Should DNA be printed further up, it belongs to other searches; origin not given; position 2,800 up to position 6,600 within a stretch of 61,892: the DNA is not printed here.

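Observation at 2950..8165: BNR propeller fused to an exported FAD oxidoreductase, plus a stand-alone paralog: a candidate uncharacterised redox step on sialoglycans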

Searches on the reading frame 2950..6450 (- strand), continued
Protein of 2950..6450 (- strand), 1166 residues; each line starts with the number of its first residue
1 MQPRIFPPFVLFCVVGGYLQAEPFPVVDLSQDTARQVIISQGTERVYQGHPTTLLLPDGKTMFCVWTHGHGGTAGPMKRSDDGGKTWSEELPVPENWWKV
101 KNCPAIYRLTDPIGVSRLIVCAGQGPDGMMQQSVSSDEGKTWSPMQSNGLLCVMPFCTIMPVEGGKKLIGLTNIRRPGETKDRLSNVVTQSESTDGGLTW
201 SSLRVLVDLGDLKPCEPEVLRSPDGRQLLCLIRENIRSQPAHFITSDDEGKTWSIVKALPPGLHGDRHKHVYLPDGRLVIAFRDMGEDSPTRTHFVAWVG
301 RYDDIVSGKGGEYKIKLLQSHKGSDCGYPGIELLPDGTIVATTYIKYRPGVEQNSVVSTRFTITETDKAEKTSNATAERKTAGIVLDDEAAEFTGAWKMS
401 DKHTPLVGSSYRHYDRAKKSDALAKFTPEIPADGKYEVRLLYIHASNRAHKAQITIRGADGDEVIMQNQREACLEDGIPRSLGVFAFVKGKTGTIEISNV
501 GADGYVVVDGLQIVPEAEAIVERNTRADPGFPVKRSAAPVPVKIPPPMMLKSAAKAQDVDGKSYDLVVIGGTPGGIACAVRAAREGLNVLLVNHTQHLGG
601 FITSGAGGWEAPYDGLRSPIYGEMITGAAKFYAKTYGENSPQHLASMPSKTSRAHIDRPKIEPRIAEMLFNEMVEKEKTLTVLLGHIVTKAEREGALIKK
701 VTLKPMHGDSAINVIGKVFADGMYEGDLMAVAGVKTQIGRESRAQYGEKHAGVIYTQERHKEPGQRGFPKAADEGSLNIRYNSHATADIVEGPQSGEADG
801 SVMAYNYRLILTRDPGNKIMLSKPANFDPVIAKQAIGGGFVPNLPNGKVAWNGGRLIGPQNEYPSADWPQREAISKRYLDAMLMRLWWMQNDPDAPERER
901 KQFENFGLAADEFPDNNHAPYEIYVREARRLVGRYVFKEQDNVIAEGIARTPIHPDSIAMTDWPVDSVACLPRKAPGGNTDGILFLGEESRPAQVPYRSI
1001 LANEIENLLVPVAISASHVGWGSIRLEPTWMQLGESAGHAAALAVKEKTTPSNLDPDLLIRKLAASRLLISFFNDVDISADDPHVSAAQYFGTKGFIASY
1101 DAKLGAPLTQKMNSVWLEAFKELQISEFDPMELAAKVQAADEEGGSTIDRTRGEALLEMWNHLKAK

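Call 49: find_related_loci(query=A1, collection=genome_contigs, flank=10000)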
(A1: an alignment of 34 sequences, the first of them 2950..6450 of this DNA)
Query A1 (1166 aa) in genome_contigs; peptide patterns used: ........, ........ (x = any residue, [..] = any of these).
184 stretches matched a pattern; 128 encode a relative of the query (tblastn E <= 1e-3); the best 80 are kept; 78 distinct loci.
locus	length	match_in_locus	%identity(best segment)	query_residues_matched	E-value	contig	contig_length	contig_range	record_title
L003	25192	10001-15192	97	1-1166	0e+0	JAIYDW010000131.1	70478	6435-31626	MAG: Verrucomicrobiaceae bacterium isolate H1_MAG_00048 pond_H1_MAG_00048_000000000106, whole genome shotgun sequence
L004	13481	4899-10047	85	1-1163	0e+0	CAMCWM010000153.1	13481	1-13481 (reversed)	MAG: Akkermansia muciniphila isolate ME-08apr19-96 genome assembly, contig: ME-08apr19-C9778, whole genome shotgun seque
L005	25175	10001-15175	82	1-1166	0e+0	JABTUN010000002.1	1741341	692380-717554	MAG: Verrucomicrobiaceae bacterium isolate H5_VER2 seq002, whole genome shotgun sequence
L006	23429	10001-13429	83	21-1163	0e+0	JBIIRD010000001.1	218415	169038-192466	MAG: Prosthecobacter sp. isolate ME2003-08-07pf_3300034283_group2_bin103 Rohwer_bin2773_scaffold_6_c1, whole genome shot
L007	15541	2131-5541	84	24-1160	0e+0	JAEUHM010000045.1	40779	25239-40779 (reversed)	MAG: Verrucomicrobiaceae bacterium isolate new MAG-17 k141_3790536, whole genome shotgun sequence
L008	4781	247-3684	84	20-1165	0e+0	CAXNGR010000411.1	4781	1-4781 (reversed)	MAG: Verrucomicrobiaceae bacterium isolate MiH-22jul19-108 genome assembly, contig: MiH-22jul19-C44980, whole genome sho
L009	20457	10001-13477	82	5-1165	0e+0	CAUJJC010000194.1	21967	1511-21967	MAG: Verrucomicrobiota bacterium isolate KLAP44 genome assembly, contig: KLAP44_612572, whole genome shotgun sequence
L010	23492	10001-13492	83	6-1166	0e+0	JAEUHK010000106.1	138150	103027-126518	MAG: Verrucomicrobiaceae bacterium isolate new MAG-15 k141_1297289, whole genome shotgun sequence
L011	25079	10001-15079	83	24-1163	0e+0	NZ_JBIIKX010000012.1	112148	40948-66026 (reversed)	MAG: Prosthecobacter sp. isolate ME2001-11-26pf_3300042887_group1_bin85 Rohwer_bin2772_scaffold_61_c1, whole genome shot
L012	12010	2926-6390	82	19-1166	0e+0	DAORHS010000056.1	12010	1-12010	MAG TPA_asm: Prosthecobacter sp. isolate AMR_MDS_5598 NODE_905_length_12010_cov_6.040987, whole genome shotgun sequence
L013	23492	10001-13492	81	6-1165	0e+0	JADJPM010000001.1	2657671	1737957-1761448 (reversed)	MAG: Verrucomicrobiaceae bacterium isolate Fred_18-Q3-R57-64_BATAC.459 tig00000590-10-26562620, whole genome shotgun seq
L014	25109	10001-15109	82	5-1163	0e+0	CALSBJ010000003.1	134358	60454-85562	MAG: Akkermansia muciniphila isolate JJ-MIS3-109-1-m2-bin118 genome assembly, contig: JJ-MIS3-109-C4, whole genome shotg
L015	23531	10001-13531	81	21-1166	0e+0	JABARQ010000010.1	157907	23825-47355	MAG: Prosthecobacter sp. isolate Bin_70R c_000000000473, whole genome shotgun sequence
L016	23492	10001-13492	79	1-1164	0e+0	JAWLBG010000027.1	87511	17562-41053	MAG: Prosthecobacter sp. isolate ABC2.61 ABC2.61.fa-27, whole genome shotgun sequence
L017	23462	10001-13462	81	6-1163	0e+0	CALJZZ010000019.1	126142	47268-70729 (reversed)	MAG TPA_asm: uncultured Verrucomicrobiaceae bacterium isolate SRR1506984_bin.23_CONCOCT_v1.1_MAG genome assembly, contig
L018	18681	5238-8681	79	13-1166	0e+0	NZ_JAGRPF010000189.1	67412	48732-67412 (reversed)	MAG: Prosthecobacter sp. isolate HKST-UBA37 k127_2991520, whole genome shotgun sequence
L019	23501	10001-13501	78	9-1166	0e+0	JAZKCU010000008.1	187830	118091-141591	MAG: Verrucomicrobiota bacterium isolate DC_HB_01_SPN181219-bin008 DCHB01SPN_B008_0_000000000008, whole genome shotgun s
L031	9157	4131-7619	70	10-1166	0e+0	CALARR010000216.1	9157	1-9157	MAG TPA_asm: uncultured Planctomycetales bacterium isolate SRR3330210_bin.80_CONCOCT_v1.1_MAG genome assembly, contig: E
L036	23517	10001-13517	77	10-1165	0e+0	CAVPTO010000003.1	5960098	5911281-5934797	MAG: uncultured Planctomycetota bacterium isolate MFD09671.bin.1.46 genome assembly, contig: contig_14685, whole genome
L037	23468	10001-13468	78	21-1166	0e+0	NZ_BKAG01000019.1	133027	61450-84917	Brevifollis gellanilyticus strain NBRC 108608 sequence019, whole genome shotgun sequence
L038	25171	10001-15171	81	1-1166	0e+0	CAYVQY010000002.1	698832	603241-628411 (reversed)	MAG TPA_asm: uncultured Brevifollis sp. isolate SRP329715_co2_144 genome assembly, contig: NODE_2_length_698832_cov_18.2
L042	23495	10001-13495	81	9-1166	0e+0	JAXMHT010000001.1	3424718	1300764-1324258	MAG: Verrucomicrobiaceae bacterium isolate STL-VER11 C2.63.fa-1, whole genome shotgun sequence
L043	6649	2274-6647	71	5-1063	0e+0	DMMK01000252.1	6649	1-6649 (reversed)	MAG TPA_asm: Verrucomicrobiales bacterium isolate UBA9449 contig_1655, whole genome shotgun sequence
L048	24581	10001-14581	73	80-1164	0e+0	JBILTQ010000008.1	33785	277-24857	MAG: Pirellulaceae bacterium isolate ME2018-07-17_3300044591_group8_bin172 Rohwer_bin1669_scaffold_555_c1, whole genome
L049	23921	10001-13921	71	375-1166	0e+0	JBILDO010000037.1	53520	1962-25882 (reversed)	MAG: Verrucomicrobiales bacterium isolate ME2016-07-20_3300033996_group7_bin174 Rohwer_bin2756_scaffold_177_c1, whole ge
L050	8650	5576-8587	61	77-1057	0e+0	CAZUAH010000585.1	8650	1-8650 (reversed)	MAG TPA_asm: uncultured Pirellulaceae bacterium isolate SRP077602_co5_269 genome assembly, contig: NODE_33504_length_865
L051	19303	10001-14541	74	23-1163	0e+0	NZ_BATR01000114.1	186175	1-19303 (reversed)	Verrucomicrobium sp. BvORR106, whole genome shotgun sequence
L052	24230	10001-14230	69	383-1166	0e+0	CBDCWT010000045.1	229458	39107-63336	MAG: Pirellulaceae bacterium isolate 484d33e6-743c-4544-9e23-d9dd82aab886 genome assembly, contig: contig_45, whole geno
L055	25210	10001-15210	84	1-1166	0e+0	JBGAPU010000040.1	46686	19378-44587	MAG: Chthoniobacteraceae bacterium isolate MAG_MBR_H10.99 MBRH10-99_opera_contig_2888, whole genome shotgun sequence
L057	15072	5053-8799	76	532-1166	0e+0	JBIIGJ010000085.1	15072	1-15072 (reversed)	MAG: Pirellulales bacterium isolate ME2001-07-16D8pf_3300042503_group1_bin11 Rohwer_bin1731_scaffold_3230_c1, whole geno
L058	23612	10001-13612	75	532-1166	0e+0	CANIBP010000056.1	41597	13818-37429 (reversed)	MAG: Verrucomicrobiaceae bacterium isolate RE-9nov16-393 genome assembly, contig: RE-9nov16-C1460, whole genome shotgun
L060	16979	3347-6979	75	519-1163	0e+0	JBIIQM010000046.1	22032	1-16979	MAG: Pirellulales bacterium isolate ME2003-07-11_3300042290_group2_bin81 Rohwer_bin1722_scaffold_886_c1, whole genome sh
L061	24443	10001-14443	72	77-1165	0e+0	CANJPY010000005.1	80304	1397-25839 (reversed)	MAG: Chthoniobacteraceae bacterium isolate RH-23may17-410 genome assembly, contig: RH-23may17-C2116, whole genome shotgu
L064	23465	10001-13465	81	9-1166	0e+0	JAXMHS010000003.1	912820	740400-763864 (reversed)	MAG: Verrucomicrobiaceae bacterium isolate STL-VER10 C2.107.fa-3, whole genome shotgun sequence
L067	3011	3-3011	75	553-1160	0e+0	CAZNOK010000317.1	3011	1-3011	MAG TPA_asm: uncultured Verrucomicrobiota bacterium isolate SRP098346_co1_451 genome assembly, contig: NODE_55518_length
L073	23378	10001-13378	66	19-1123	0e+0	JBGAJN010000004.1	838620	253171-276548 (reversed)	MAG: Limisphaerales bacterium isolate MAG_AAO_H125.48 AAOH125-48_opera_contig_15, whole genome shotgun sequence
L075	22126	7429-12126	64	14-1130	0e+0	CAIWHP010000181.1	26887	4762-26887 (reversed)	MAG: uncultured Lentisphaerae bacterium isolate Loclat_bin-07389 genome assembly, contig: bin-07389:181/280, whole genom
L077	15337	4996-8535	74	9-1166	0e+0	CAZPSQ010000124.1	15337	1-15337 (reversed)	MAG TPA_asm: uncultured Brevifollis sp. isolate SRP107338_co1_24 genome assembly, contig: NODE_4095_length_15337_cov_10.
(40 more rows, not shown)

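Call 51: search_protein_representatives(protein=window:2950-6450:-)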
Query: 1166 residues. Proteins with E-value up to 0.001 (for the whole library): 10382; up to 1e-10: 4295; up to 1e-30: 1256. The best 150 are listed.
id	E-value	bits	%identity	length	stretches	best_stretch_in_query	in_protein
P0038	0.0e+00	2233.2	82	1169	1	8-1163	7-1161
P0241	0.0e+00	1487.2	57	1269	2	552-1129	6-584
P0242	0.0e+00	1034.3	74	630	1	22-637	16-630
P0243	1.3e-297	1006.9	62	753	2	23-363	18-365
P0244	2.0e-293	993.1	47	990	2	534-1163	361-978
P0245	6.4e-275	931.8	67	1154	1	539-1163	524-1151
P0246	5.3e-254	862.5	64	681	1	532-1144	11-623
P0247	3.5e-224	763.8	75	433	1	734-1166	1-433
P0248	1.3e-198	679.1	45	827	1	380-1139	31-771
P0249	9.7e-186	636.5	43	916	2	547-1148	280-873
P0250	6.1e-179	613.9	41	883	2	539-1164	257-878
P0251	2.3e-176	605.4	41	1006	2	540-1164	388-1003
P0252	3.7e-167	574.9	47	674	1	553-1160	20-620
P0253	6.3e-165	567.5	89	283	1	580-861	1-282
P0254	8.5e-165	567.1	43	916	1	546-1163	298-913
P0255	3.0e-163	562.0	64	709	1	8-378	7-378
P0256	3.6e-162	558.4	67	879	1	21-372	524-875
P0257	5.3e-161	554.5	68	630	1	24-365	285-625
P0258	6.4e-161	554.3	47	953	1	541-1151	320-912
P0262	5.1e-152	524.8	64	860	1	24-368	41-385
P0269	8.3e-135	467.8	38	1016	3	562-1143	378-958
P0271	2.4e-134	466.2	41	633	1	562-1149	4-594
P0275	4.2e-132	458.8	49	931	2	22-368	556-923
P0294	3.8e-114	399.3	45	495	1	562-1062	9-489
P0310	1.7e-105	370.7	54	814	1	23-370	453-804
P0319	1.8e-102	360.6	50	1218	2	24-368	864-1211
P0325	1.2e-99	351.3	50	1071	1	23-382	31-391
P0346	4.9e-89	316.2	39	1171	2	23-369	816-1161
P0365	1.3e-84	301.5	40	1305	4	24-368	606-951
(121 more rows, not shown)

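Call 52: search_protein_families(library=pfam, proteins=[P0241, P0244, P0245, P0248, P0249, P0250, P0251, P0254, P0258, P0269], max_evalue=0.0001)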
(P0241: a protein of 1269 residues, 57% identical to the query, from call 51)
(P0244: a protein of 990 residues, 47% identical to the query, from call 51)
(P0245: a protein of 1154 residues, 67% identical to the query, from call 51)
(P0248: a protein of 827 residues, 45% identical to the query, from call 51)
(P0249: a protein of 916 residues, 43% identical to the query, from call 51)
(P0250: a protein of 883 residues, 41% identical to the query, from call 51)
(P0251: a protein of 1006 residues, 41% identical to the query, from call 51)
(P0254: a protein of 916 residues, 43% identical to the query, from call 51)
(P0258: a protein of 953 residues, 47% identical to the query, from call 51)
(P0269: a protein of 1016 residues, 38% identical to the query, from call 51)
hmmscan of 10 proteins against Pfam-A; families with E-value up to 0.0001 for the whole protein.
P0241 (1269 aa): 6 families
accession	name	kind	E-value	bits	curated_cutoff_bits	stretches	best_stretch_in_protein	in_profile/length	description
PF12831.13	FAD_oxidored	-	5.7e-175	583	27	2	677-1166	1-416/416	FAD dependent oxidoreductase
PF00890.30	FAD_binding_2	-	4.5e-12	46.3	20.4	1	19-98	1-79/414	FAD binding domain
PF13450.12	NAD_binding_8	-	3.5e-11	43.6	21.9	1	680-717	1-38/68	NAD(P)-binding Rossmann-like domain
PF07992.20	Pyr_redox_2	-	6e-11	42.7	26.1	0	18-66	1-52/291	Pyridine nucleotide-disulphide oxidoreductase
PF03486.20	HI0933_like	-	6.3e-09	36.1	50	0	19-62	2-46/244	HI0933-like protein Rossmann domain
PF01134.28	GIDA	-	5.2e-07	29.5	22.1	0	19-60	1-43/391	Glucose inhibited division protein A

P0244 (990 aa): 4 families
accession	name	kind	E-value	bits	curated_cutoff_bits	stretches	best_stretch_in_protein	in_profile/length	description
PF12831.13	FAD_oxidored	-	7.1e-140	467.4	27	2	388-877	1-416/416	FAD dependent oxidoreductase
PF13450.12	NAD_binding_8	-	2.1e-05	25.1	21.9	1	391-426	1-36/68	NAD(P)-binding Rossmann-like domain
PF00890.30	FAD_binding_2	-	3.1e-05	23.8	20.4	1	388-484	1-97/414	FAD binding domain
PF07992.20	Pyr_redox_2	-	4.7e-05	23.4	26.1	1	387-433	1-50/291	Pyridine nucleotide-disulphide oxidoreductase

P0245 (1154 aa): 2 families
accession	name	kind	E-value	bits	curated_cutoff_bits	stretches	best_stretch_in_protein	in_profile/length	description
PF12831.13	FAD_oxidored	-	8.8e-82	276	27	1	546-1049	1-415/416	FAD dependent oxidoreductase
PF00890.30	FAD_binding_2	-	9.5e-06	25.5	20.4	1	546-623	1-74/414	FAD binding domain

P0248 (827 aa): 3 families
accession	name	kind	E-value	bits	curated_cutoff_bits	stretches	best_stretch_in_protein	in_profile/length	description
PF12831.13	FAD_oxidored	-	1.8e-93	314.6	27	1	205-693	1-414/416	FAD dependent oxidoreductase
PF25275.1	Golvesin_C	-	6.2e-23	81.7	31.6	1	36-165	2-131/132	Golvesin C-terminal domain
PF13450.12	NAD_binding_8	-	1.1e-05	26.1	21.9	1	208-244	1-37/68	NAD(P)-binding Rossmann-like domain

P0249 (916 aa): 1 family
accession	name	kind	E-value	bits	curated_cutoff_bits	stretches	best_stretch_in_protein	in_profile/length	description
PF12831.13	FAD_oxidored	-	7.1e-129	431.2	27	2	298-784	1-412/416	FAD dependent oxidoreductase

P0250 (883 aa): 3 families
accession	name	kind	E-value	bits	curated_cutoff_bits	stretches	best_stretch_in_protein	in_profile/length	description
PF12831.13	FAD_oxidored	-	1.8e-94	317.8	27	1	282-772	1-416/416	FAD dependent oxidoreductase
PF25275.1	Golvesin_C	-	3.8e-14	53.3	31.6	1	50-177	9-130/132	Golvesin C-terminal domain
PF13450.12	NAD_binding_8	-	9.5e-06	26.2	21.9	1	285-320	1-36/68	NAD(P)-binding Rossmann-like domain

P0251 (1006 aa): 6 families
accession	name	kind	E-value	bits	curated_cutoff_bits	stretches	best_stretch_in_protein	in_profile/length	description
PF12831.13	FAD_oxidored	-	2.2e-83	281.4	27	1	413-896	1-410/416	FAD dependent oxidoreductase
PF13088.12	BNR_2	-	4.5e-34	118.5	31.4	1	141-351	85-275/277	BNR repeat-like domain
PF13859.12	BNR_3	-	2.3e-06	27.7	27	0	171-264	129-212/308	BNR repeat-like domain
PF24316.1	Tli3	-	2e-05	25.4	27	0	52-97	60-102/129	T6SS Tli3 immunity protein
PF02012.26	BNR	-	2.8e-05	23.9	27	0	202-212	1-11/12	BNR/Asp-box repeat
PF13450.12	NAD_binding_8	-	6e-05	23.7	21.9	0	416-449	1-34/68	NAD(P)-binding Rossmann-like domain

P0254 (916 aa): 6 families
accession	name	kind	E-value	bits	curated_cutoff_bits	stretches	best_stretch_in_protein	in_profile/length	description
PF12831.13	FAD_oxidored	-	1.7e-77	261.9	27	1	316-808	1-415/416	FAD dependent oxidoreductase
PF20434.5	BD-FAE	-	6.3e-24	85.1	26.8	1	64-174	1-110/215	BD-FAE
PF07859.19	Abhydrolase_3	-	3.7e-18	66.5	25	1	82-200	2-112/210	alpha/beta hydrolase fold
PF00326.27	Peptidase_S9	-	5.3e-12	46.1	22.6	1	129-292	43-207/213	Prolyl oligopeptidase family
PF00135.34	COesterase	-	1.4e-10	41.2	27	1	62-175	86-205/515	Carboxylesterase family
PF12697.13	Abhydrolase_6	-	9.1e-06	26.9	26.3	1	81-309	1-169/217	Alpha/beta hydrolase family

P0258 (953 aa): 7 families
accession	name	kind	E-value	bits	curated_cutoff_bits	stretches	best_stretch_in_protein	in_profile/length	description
PF12831.13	FAD_oxidored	-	1.8e-89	301.4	27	1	341-826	1-416/416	FAD dependent oxidoreductase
PF20434.5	BD-FAE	-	3.2e-25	89.4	26.8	1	67-167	10-112/215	BD-FAE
PF00326.27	Peptidase_S9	-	2.2e-16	60.5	22.6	1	88-268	2-193/213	Prolyl oligopeptidase family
PF07859.19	Abhydrolase_3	-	1.4e-14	54.8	25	1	73-265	1-209/210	alpha/beta hydrolase fold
PF00135.34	COesterase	-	1.7e-07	31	27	1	54-162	88-201/515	Carboxylesterase family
PF01738.24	DLH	-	6.6e-06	26.3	21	1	142-287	95-211/217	Dienelactone hydrolase family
PF02129.25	Peptidase_S15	-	2.7e-05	24.4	23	0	53-165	4-116/262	X-Pro dipeptidyl-peptidase (S15 family)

P0269 (1016 aa): 4 families
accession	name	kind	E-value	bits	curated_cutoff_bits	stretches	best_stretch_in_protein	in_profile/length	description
PF12831.13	FAD_oxidored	-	7.9e-78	263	27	1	381-873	1-412/416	FAD dependent oxidoreductase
PF13088.12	BNR_2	-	7.1e-36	124.4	31.4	1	49-341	15-277/277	BNR repeat-like domain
PF13859.12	BNR_3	-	5.9e-09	36.2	27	1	24-333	2-292/308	BNR repeat-like domain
PF02012.26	BNR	-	6.9e-08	31.8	27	0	185-195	2-12/12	BNR/Asp-box repeat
